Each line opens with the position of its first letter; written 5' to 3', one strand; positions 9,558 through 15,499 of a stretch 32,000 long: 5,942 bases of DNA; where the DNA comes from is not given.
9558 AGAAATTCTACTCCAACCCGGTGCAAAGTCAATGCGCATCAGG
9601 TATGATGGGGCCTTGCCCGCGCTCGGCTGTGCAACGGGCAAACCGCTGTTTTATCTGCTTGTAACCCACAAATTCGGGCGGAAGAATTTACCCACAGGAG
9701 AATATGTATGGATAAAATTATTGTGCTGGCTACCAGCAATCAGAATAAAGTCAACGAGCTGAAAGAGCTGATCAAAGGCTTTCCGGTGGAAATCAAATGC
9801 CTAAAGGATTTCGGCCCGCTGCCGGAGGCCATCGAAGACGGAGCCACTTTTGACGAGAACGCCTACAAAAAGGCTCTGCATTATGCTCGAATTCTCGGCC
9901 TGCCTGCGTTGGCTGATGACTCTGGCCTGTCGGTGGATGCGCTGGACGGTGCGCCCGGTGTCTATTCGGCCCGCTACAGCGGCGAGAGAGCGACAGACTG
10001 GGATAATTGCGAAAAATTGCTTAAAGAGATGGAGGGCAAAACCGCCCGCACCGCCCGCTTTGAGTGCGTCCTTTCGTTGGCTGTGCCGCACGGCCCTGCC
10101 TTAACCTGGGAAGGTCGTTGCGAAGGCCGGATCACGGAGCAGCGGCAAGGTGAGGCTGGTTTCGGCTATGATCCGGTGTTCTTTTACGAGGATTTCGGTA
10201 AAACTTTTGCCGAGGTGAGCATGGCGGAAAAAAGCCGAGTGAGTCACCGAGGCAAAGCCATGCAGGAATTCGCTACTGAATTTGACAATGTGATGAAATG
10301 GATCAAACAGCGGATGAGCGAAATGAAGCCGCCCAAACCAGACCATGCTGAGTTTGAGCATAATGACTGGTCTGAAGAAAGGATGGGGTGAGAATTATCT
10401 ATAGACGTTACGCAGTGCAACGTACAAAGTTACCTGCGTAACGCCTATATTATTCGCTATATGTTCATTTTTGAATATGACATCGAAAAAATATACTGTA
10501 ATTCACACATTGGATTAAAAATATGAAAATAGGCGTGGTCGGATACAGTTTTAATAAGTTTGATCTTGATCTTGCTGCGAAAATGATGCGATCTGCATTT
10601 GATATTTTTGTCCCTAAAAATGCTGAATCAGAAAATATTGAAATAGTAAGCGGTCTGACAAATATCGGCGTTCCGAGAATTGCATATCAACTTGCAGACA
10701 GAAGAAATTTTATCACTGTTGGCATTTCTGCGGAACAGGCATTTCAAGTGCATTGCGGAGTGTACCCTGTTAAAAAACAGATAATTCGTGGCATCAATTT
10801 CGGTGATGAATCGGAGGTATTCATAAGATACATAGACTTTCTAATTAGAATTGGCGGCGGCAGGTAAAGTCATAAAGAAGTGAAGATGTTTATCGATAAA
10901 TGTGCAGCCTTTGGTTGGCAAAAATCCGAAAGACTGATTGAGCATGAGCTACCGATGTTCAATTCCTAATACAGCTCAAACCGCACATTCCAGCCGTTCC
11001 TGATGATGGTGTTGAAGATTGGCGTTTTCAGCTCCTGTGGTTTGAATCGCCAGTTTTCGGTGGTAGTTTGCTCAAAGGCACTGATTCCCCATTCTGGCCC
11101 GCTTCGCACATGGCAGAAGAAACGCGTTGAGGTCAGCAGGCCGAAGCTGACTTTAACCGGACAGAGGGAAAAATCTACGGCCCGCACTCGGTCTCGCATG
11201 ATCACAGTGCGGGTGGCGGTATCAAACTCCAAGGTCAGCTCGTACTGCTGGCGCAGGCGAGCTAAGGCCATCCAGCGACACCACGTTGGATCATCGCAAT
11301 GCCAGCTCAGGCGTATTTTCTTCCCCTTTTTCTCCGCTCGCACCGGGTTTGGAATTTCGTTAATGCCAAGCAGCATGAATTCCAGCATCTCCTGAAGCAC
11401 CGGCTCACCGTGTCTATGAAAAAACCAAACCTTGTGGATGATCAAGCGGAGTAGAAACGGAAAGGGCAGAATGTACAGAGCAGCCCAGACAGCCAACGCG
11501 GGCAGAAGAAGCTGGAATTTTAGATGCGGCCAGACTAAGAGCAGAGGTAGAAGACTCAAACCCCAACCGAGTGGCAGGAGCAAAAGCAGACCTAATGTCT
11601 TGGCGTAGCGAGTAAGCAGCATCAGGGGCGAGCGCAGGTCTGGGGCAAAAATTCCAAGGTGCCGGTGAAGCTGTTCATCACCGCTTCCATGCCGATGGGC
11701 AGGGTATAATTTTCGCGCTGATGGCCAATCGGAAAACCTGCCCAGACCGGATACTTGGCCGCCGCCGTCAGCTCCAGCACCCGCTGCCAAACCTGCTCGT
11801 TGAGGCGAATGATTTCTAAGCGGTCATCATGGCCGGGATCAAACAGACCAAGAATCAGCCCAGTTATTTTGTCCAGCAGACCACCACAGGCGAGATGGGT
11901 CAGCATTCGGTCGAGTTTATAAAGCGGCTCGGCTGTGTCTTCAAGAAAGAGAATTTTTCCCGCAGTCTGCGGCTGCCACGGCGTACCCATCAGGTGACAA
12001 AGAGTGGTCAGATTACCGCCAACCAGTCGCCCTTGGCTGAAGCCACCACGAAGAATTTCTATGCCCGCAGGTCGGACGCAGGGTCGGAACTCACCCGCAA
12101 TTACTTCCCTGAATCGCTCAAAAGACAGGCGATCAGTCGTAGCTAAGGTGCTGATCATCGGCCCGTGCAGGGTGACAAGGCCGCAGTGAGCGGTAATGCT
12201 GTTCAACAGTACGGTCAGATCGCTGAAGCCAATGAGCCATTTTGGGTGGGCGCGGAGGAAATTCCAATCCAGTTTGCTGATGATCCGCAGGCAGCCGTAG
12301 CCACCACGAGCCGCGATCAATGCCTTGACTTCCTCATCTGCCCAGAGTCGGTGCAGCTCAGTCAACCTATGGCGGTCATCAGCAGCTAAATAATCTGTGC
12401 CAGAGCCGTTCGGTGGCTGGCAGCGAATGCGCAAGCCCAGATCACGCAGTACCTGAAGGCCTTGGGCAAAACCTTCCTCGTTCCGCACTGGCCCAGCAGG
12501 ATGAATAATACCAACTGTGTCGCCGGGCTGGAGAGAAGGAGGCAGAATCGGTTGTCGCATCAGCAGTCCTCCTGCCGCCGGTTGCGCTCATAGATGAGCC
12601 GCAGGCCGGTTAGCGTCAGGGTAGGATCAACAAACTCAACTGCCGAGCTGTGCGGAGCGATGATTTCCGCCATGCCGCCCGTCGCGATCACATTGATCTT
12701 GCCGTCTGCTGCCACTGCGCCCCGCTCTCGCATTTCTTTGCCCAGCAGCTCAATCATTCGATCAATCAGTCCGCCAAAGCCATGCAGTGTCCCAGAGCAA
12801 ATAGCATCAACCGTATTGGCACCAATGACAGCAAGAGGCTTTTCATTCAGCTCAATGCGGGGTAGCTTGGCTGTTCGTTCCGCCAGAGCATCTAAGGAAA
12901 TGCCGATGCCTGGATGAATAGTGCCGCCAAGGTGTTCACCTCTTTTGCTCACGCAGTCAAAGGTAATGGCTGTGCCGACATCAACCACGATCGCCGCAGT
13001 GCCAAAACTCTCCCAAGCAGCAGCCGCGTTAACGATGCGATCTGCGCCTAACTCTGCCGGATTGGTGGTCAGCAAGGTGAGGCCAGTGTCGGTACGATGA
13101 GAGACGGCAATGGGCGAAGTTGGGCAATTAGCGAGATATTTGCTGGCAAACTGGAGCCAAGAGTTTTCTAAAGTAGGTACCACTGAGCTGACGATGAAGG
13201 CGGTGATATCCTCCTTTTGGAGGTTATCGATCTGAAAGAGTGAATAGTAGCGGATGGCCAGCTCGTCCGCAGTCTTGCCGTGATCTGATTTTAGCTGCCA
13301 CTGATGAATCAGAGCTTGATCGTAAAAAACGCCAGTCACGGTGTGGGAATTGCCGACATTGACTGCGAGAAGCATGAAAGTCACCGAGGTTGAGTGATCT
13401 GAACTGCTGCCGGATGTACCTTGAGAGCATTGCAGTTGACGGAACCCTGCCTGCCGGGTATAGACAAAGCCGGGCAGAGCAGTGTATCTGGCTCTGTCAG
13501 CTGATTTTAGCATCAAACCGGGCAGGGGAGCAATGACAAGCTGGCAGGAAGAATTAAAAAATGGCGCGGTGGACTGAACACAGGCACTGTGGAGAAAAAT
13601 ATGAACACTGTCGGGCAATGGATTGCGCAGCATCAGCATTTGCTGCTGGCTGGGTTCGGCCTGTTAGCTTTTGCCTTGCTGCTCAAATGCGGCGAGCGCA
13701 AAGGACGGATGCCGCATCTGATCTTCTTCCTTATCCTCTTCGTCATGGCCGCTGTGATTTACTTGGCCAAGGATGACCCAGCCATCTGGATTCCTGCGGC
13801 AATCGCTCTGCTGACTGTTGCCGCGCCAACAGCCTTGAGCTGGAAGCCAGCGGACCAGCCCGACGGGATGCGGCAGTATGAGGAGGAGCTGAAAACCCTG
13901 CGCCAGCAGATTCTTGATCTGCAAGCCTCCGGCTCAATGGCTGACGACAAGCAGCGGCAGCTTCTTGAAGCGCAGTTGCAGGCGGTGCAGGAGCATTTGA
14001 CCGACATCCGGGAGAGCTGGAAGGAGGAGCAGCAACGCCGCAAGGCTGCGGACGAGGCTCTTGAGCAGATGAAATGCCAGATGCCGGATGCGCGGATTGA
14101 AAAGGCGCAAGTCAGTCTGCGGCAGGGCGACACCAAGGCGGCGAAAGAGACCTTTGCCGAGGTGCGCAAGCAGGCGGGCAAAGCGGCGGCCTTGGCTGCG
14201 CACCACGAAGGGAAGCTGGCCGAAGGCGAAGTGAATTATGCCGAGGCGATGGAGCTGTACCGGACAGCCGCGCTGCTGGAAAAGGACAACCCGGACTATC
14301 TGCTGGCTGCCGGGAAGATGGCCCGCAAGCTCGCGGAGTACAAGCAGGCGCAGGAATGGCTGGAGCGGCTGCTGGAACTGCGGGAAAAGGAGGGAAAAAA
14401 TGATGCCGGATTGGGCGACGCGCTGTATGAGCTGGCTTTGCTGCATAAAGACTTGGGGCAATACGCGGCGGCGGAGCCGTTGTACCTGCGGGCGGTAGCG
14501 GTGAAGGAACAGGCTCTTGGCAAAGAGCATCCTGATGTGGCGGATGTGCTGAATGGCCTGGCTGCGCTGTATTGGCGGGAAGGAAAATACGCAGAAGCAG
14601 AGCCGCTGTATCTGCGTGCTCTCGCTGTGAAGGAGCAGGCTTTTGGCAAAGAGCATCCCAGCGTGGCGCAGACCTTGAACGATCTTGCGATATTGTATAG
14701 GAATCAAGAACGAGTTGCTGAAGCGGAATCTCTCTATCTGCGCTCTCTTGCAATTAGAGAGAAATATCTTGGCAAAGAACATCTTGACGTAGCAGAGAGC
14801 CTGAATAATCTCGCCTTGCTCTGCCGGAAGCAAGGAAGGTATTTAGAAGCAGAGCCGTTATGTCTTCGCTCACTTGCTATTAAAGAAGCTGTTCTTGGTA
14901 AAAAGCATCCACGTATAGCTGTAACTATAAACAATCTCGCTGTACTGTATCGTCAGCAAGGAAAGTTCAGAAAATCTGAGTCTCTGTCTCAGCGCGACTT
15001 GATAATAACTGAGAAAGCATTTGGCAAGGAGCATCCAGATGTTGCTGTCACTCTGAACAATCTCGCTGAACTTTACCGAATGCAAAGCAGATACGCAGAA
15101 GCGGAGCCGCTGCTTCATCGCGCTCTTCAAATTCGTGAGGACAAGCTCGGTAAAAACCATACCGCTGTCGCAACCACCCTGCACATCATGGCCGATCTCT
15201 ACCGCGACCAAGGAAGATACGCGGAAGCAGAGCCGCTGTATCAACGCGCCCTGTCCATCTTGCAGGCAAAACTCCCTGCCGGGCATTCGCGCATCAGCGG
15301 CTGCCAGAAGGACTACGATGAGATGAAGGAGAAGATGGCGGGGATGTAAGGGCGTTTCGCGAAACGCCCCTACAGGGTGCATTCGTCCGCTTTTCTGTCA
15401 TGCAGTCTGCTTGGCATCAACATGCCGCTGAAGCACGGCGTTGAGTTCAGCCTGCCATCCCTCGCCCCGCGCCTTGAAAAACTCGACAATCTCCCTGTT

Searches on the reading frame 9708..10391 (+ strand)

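Call 8: search_protein_families(library=pfam, proteins=[window:9708-10391:+], max_evalue=0.001)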
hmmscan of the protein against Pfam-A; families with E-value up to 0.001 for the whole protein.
window:9708-10391:+ (227 aa): 1 family
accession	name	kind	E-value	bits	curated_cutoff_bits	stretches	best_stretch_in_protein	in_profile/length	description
PF01725.21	Ham1p_like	-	3.6e-67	226.3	22.5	1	5-189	1-184/186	Ham1 family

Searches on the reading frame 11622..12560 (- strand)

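Call 8: search_protein_families(library=pfam, proteins=[window:11622-12560:-], max_evalue=0.001)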
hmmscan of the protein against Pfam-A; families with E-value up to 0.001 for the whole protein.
window:11622-12560:- (312 aa): 2 families
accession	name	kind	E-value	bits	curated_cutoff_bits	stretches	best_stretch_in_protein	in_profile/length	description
PF02016.21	Peptidase_S66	-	4.5e-36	124.1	25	1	16-133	1-121/121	LD-carboxypeptidase N-terminal domain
PF17676.7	Peptidase_S66C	-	1.9e-34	119.3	23.7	1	176-293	1-118/120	LD-carboxypeptidase C-terminal domain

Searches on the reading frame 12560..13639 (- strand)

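Call 8: search_protein_families(library=pfam, proteins=[window:12560-13639:-], max_evalue=0.001)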
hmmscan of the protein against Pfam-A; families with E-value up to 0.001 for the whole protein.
window:12560-13639:- (359 aa): 1 family
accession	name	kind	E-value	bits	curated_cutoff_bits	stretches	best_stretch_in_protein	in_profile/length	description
PF03309.20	Pan_kinase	-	2.1e-62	211.1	24.7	1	90-297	1-204/205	Type III pantothenate kinase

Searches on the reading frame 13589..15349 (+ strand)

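Call 8: search_protein_families(library=pfam, proteins=[window:13589-15349:+], max_evalue=0.001)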
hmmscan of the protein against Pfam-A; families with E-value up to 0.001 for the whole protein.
window:13589-15349:+ (586 aa): 14 families
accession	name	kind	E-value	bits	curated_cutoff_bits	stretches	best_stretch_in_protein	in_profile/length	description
PF13424.12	TPR_12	-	2.1e-92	303.8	30.1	6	484-559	1-76/77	Tetratricopeptide repeat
PF13374.12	TPR_10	-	9.5e-77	251.5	27.5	7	485-524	1-40/42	Tetratricopeptide repeat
PF24885.1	TPR_NPHP3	-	2.9e-66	223.7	100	4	236-350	100-215/239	Nephrocystin-3 TPR domain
PF13176.12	TPR_7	-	1.9e-36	121.4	27.9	3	530-558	1-29/36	Tetratricopeptide repeat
PF00515.34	TPR_1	-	7.5e-31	105.1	27.8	3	486-518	1-33/34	Tetratricopeptide repeat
PF07719.23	TPR_2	-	1.4e-28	97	27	1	530-557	3-30/34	Tetratricopeptide repeat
PF13181.12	TPR_8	-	1.2e-21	75.3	25.7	0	530-557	3-30/34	Tetratricopeptide repeat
PF13432.12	TPR_16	-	3.2e-18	66.3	32.7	1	280-346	1-59/65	Tetratricopeptide repeat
PF13431.12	TPR_17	-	1.9e-17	62.4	24.4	0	482-506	9-33/34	Tetratricopeptide repeat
PF13428.12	TPR_14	-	1.2e-13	50.7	23.5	0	531-556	4-29/44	Tetratricopeptide repeat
PF14559.12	TPR_19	-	4.3e-12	46.6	25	0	216-264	6-54/68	Tetratricopeptide repeat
PF17874.7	TPR_MalT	-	9.8e-11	41.9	45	1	481-559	75-153/336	MalT-like TPR region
PF07721.20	TPR_4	-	3.8e-08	33.6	27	0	530-553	3-26/26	Tetratricopeptide repeat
PF11992.13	TgpA_N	-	1e-05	25.2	30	1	17-81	77-141/333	TgpA N-terminal domain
